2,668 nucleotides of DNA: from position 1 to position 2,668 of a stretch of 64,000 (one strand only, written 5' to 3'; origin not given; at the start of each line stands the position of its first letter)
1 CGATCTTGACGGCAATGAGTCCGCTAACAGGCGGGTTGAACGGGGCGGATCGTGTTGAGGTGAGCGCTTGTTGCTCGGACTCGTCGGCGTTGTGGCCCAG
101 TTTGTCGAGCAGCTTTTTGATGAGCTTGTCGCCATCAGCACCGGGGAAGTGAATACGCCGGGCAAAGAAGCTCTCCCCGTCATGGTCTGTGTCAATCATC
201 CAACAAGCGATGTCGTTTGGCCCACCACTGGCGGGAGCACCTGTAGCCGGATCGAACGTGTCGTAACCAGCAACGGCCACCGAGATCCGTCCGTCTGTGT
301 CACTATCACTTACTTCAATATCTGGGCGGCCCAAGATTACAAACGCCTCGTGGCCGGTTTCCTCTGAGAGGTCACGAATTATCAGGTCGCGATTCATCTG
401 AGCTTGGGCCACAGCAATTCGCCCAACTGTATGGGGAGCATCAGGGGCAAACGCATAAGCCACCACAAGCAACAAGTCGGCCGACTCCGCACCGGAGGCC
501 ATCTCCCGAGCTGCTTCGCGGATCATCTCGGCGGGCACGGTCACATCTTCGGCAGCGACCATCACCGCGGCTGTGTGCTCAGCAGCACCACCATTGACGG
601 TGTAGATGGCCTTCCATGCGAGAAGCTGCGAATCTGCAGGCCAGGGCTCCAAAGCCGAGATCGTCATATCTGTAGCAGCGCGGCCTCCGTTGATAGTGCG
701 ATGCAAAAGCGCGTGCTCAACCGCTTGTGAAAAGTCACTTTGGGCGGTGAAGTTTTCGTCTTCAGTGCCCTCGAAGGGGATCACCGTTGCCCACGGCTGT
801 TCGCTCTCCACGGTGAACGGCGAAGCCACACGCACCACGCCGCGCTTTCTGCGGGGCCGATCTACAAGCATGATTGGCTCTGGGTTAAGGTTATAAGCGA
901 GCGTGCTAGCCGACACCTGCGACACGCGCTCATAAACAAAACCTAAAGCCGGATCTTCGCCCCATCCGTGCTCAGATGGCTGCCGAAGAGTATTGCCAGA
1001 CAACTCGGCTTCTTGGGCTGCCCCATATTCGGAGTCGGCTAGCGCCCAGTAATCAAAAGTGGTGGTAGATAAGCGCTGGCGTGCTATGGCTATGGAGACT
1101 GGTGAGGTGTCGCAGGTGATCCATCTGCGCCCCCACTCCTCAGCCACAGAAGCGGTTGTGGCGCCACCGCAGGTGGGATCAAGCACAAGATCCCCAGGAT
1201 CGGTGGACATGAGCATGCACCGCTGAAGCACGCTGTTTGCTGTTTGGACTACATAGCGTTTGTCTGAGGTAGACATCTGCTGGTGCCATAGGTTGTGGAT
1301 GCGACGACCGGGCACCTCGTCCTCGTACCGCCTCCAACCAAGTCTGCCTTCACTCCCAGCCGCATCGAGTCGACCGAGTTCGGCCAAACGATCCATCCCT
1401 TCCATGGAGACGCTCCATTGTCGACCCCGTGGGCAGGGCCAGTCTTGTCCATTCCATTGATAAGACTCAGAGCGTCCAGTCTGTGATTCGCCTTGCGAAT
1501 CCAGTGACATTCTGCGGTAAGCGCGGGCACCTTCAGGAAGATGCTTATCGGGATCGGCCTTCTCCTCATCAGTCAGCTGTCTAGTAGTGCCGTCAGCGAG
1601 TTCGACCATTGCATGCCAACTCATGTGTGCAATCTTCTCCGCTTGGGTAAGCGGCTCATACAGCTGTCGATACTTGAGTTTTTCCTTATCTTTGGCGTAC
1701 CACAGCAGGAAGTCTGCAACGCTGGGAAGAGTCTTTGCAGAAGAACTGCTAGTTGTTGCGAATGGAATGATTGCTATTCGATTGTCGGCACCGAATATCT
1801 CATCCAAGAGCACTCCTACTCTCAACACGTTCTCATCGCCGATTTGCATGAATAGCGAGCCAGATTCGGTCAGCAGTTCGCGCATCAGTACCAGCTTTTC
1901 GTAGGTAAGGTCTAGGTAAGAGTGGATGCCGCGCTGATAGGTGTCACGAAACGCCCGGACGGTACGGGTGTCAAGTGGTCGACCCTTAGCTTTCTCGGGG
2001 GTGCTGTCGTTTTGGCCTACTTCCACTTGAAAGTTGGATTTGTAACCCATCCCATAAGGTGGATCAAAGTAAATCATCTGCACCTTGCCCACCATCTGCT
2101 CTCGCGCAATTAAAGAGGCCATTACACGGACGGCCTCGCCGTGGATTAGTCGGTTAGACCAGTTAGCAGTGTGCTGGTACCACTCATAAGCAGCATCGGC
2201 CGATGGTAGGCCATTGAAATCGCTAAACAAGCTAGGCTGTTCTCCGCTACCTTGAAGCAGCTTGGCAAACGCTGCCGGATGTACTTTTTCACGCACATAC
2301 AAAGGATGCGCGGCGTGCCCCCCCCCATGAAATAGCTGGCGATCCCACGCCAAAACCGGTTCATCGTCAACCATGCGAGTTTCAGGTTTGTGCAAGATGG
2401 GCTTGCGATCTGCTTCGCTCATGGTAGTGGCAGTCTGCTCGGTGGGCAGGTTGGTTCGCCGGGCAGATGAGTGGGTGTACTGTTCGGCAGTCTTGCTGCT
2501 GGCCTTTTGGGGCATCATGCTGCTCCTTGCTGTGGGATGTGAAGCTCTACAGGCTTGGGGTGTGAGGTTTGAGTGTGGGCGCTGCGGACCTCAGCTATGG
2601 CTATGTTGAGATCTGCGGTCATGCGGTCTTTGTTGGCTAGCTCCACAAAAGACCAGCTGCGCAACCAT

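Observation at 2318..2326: In-frame G9 homopolymer near the 5' end of mod: a candidate phase-variable Type III methyltransferase (phasevarion) in an actinobacterium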

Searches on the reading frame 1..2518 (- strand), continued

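Call 24: find_encoding_contigs(protein=P0092, flank=2000, max_places=10)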
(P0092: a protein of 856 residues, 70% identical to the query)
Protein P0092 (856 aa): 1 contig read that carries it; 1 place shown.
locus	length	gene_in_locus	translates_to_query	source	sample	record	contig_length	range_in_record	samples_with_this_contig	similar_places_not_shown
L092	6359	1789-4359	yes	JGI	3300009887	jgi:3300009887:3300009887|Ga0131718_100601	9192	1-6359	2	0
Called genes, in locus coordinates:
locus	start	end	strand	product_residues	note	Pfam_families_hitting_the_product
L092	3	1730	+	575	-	?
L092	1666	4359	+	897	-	PF01555:N6_N4_Mtase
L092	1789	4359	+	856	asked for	PF01555:N6_N4_Mtase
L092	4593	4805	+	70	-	PF08681:TacA1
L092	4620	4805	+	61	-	PF08681:TacA1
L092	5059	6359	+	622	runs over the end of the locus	PF02463:SMC_N (faint), PF13175:AAA_15, PF13476:AAA_23, PF11398:DUF2813 (weak), PF13175:AAA_15, PF13304:AAA_21, PF20469:OLD-like_TOPRIM (weak)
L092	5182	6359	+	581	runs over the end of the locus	PF11398:DUF2813 (weak), PF13175:AAA_15, PF13304:AAA_21, PF20469:OLD-like_TOPRIM (weak)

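Call 25: find_encoding_contigs(protein=P0096, flank=2000, max_places=10)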
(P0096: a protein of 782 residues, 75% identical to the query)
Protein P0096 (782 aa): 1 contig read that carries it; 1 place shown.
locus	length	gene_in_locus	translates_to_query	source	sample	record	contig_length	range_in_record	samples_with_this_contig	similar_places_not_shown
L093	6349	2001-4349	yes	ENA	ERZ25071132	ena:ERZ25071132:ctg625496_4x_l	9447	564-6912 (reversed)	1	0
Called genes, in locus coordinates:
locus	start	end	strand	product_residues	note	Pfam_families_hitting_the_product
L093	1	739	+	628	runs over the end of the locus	PF04851:ResIII (faint)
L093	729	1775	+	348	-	-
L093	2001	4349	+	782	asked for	PF01555:N6_N4_Mtase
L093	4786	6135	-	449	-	-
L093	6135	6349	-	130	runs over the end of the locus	PF08281:Sigma70_r4_2, PF04545:Sigma70_r4 (weak)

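Call 29: find_related_loci(query=A1, collection=metagenome_contigs, flank=1500)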
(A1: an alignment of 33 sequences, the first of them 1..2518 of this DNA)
Query A1 (839 aa) in metagenome_contigs; peptide patterns used: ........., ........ (x = any residue, [..] = any of these).
600 stretches matched a pattern (row limit reached: there are more); 554 encode a relative of the query (tblastn E <= 1e-3); the best 80 are kept; 80 distinct loci.
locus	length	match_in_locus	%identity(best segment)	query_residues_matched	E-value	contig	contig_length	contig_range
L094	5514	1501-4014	73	1-839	0e+0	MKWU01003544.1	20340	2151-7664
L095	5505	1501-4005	73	1-839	0e+0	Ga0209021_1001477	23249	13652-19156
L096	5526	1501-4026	60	6-839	0e+0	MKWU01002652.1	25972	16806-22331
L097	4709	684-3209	59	6-839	0e+0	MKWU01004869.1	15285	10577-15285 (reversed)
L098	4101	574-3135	39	20-839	1e-177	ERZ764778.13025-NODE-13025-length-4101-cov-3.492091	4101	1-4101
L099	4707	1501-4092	38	4-839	1e-168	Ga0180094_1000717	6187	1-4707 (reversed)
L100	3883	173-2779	39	2-838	1e-171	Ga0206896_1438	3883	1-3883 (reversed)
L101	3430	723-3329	38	9-839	7e-173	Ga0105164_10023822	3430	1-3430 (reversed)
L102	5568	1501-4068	38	5-839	2e-164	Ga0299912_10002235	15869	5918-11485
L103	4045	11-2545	39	20-839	3e-166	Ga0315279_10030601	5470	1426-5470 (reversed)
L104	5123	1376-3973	37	5-839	1e-166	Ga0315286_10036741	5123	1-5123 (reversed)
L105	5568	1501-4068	38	7-839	2e-162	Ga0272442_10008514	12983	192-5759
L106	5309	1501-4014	38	21-839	9e-165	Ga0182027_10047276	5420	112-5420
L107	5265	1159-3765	38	4-839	1e-161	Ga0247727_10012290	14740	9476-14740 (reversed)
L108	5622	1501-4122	37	1-839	1e-160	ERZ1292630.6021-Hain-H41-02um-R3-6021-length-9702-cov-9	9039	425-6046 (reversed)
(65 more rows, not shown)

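Call 36: list_cluster_members(proteins=[P0001, L082:6491-9082:+, window:2518-5505:-])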
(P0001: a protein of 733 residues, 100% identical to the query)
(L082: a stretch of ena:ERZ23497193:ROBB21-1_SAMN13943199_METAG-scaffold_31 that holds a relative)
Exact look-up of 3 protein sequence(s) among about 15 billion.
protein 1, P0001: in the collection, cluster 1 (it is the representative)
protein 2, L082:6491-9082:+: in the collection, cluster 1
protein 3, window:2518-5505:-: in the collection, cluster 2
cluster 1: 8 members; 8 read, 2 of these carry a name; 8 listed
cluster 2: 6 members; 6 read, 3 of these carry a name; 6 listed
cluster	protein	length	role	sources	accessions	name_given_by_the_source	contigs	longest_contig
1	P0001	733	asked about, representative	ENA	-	-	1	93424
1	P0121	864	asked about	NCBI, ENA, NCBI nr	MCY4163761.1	MAG: site-specific DNA-methyltransferase [bacterium] | site-specific DNA-methyltransferase [bacterium]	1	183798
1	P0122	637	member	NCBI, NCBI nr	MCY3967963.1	MAG: site-specific DNA-methyltransferase, partial [bacterium] | site-specific DNA-methyltransferase [bacterium]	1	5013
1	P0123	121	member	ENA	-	-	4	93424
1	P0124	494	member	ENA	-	-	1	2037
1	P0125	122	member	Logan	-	-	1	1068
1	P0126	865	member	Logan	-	-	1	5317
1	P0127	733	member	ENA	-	-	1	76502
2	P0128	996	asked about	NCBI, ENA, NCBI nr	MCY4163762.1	MAG: DEAD/DEAH box helicase family protein [bacterium] | DEAD/DEAH box helicase family protein [bacterium]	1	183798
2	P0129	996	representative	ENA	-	-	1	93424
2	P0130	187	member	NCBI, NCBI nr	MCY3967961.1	MAG: hypothetical protein OXF21_05275, partial [bacterium] | hypothetical protein [bacterium]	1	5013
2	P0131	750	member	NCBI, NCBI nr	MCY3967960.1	MAG: DEAD/DEAH box helicase family protein, partial [bacterium] | DEAD/DEAH box helicase family protein [bacterium]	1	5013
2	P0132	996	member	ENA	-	-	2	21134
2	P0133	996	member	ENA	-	-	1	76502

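Call 38: find_encoding_contigs(protein=P0122, flank=3000, max_places=5)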
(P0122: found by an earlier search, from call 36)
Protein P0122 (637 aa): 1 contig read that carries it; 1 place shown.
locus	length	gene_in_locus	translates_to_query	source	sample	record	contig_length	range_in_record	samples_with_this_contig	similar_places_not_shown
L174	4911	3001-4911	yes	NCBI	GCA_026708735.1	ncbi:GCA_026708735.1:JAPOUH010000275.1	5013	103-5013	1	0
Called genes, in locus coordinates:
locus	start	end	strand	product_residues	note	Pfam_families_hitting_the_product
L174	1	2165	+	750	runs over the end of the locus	-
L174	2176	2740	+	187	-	-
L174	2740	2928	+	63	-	-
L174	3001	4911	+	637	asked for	PF01555:N6_N4_Mtase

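Call 44: find_encoding_contigs(protein=P0114, flank=1500, max_places=6)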
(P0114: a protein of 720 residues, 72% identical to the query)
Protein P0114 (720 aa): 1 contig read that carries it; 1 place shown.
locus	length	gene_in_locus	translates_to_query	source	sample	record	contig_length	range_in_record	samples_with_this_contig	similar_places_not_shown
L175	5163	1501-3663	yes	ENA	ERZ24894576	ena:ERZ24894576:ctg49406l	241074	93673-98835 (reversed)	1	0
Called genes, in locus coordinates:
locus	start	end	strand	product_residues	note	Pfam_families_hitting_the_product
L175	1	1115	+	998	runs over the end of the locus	-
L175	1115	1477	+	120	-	-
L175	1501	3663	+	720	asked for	PF01555:N6_N4_Mtase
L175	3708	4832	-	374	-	PF13191:AAA_16, PF13412:HTH_24 (weak)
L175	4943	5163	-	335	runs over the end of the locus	PF01073:3Beta_HSD, PF01370:Epimerase, PF02719:Polysacc_synt_2, PF04321:RmlD_sub_bind, PF13460:NAD_binding_10 (weak), PF16363:GDP_Man_Dehyd, PF07993:NAD_binding_4 (weak)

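Call 45: find_encoding_contigs(protein=P0115, flank=1500, max_places=6)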
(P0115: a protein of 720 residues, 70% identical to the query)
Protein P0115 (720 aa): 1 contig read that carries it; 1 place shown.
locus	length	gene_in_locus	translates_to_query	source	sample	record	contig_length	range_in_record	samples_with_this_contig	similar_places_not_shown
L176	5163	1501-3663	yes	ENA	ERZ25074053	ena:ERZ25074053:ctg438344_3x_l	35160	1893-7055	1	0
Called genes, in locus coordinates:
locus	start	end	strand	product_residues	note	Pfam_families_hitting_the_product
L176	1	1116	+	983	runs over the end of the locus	-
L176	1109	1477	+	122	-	-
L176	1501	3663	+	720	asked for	PF01555:N6_N4_Mtase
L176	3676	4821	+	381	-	-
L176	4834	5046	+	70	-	-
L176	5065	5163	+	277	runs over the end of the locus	-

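Call 66: find_encoding_contigs(protein=P0123, flank=1200, max_places=10)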
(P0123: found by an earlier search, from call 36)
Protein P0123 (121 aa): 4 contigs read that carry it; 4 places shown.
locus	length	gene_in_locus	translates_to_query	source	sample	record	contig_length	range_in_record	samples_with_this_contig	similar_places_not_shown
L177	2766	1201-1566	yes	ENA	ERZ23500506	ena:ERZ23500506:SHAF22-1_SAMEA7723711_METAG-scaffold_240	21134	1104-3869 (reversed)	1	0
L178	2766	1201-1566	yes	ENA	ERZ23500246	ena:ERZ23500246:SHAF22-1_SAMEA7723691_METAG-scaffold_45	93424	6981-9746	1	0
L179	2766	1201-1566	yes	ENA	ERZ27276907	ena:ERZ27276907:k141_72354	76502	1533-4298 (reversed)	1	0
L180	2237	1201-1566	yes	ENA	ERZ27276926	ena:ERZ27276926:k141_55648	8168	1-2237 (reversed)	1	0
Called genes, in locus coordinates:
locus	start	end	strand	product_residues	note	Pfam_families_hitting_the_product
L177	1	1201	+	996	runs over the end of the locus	-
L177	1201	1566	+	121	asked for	-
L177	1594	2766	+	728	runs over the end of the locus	-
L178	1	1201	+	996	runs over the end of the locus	-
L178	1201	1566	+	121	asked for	-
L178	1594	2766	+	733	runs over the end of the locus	PF01555:N6_N4_Mtase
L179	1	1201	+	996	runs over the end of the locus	-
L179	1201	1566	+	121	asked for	-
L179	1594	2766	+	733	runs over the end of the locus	PF01555:N6_N4_Mtase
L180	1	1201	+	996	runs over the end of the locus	-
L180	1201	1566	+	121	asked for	-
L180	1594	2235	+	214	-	?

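Call 79: predict_structure(alignment_id=A1)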
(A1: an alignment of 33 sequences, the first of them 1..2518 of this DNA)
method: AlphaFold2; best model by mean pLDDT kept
length: 839 residues; sequences in the alignment: 33
mean_pLDDT: 41.9   pTM: 0.31
mean pLDDT of the five models: 41.9, 40.6, 39.7, 38.8, 38.7
residues with pLDDT >= 90: 4; 70-90: 118; 50-70: 112; < 50: 605
segments of 3 or more residues with pLDDT < 50: 1-33, 36-200, 215-217, 219-223, 225-230, 245-289, 403-499, 505-509, 514-596, 612-615, 656-667, 688-800, 810-839
pLDDT, mean of each block of 10 residues (from residue 1): 29 26 39 46 28 24 26 22 27 27 26 26 24 27 37 36 31 31 32 45 58 52 47 61 48 27 27 30 34 74 84 88 87 82 68 86 78 78 70 74 37 29 23 22 24 25 27 30 26 40 49 44 27 26 27 24 20 22 26 45 69 58 76 76 75 52 48 61 54 29 22 29 29 42 42 34 34 24 24 39 52 35 30 28
secondary structure, 60 per line:
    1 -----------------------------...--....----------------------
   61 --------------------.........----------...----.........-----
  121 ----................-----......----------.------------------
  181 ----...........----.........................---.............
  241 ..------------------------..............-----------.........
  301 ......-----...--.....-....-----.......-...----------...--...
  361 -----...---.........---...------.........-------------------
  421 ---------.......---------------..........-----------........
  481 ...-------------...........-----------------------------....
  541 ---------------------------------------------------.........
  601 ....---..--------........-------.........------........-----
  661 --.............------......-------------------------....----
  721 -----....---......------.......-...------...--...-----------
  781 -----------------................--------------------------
elements in order (helices of 4 or more, strands of 3 or more residues): H35-38 H81-89 H107-115 H125-140 E146-151 H185-195 H201-215 E216-224 H228-242 H267-280 H292-302 E303-306 E312-314 H317-321 H323-326 E332-338 E340-342 E353-355 E358-360 E366-368 H372-380 E384-386 E393-398 H430-436 H452-461 H473-483 H497-507 H537-540 H592-604 E618-625 E633-641 E648-655 H663-675 E682-687 E713-716 E726-729 E733-738 E745-751 E753-755 E762-764 H798-813
